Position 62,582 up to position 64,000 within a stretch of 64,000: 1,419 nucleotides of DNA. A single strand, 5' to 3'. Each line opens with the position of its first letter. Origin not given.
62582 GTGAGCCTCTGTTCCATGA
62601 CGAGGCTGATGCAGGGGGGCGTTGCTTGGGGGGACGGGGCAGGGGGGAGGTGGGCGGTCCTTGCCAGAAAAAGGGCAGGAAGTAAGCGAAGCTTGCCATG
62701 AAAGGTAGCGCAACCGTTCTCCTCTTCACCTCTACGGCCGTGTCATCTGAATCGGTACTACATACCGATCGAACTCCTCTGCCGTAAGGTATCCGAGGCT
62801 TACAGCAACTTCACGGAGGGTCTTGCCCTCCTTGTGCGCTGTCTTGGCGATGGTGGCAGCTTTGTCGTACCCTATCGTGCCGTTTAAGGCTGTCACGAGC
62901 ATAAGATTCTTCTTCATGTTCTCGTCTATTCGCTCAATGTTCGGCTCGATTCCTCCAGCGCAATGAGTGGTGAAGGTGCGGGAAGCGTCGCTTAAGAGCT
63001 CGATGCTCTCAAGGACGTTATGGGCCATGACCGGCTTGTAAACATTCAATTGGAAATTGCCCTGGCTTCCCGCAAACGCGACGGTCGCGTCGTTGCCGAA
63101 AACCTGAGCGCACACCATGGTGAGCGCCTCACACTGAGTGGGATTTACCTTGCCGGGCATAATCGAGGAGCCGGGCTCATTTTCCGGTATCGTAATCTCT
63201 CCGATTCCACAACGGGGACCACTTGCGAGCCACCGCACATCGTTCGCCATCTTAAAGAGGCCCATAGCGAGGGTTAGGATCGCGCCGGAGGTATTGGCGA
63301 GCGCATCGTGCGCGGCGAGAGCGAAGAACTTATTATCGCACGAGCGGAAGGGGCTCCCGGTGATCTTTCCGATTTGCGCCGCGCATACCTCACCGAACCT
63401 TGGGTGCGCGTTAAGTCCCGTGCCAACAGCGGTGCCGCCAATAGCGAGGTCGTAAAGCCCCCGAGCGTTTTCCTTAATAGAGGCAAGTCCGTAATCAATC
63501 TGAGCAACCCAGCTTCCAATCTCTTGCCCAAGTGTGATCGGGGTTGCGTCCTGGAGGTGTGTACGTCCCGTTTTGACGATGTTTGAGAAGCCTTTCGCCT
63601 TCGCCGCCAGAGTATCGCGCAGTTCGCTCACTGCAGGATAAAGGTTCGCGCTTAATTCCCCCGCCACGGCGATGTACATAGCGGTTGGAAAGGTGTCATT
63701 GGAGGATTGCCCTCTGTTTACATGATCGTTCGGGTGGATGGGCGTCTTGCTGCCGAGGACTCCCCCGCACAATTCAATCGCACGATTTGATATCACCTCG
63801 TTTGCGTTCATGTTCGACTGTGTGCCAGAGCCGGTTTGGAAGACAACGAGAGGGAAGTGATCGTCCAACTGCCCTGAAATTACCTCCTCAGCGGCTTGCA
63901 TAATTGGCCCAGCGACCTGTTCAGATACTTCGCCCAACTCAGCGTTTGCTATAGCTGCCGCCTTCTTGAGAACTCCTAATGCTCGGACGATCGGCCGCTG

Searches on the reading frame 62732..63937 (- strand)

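Call 17: search_protein_families(library=pfam, proteins=[window:62732-63937:-], max_evalue=0.001)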
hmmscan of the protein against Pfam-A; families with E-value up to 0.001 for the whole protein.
window:62732-63937:- (401 aa): 2 families
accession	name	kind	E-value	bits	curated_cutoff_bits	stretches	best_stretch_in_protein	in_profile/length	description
PF00206.25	Lyase_1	-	3e-97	326.2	27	1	4-281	45-312/312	Lyase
PF10415.14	FumaraseC_C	-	1.5e-23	83.4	32.5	1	347-400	1-54/54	Fumarase C C-terminus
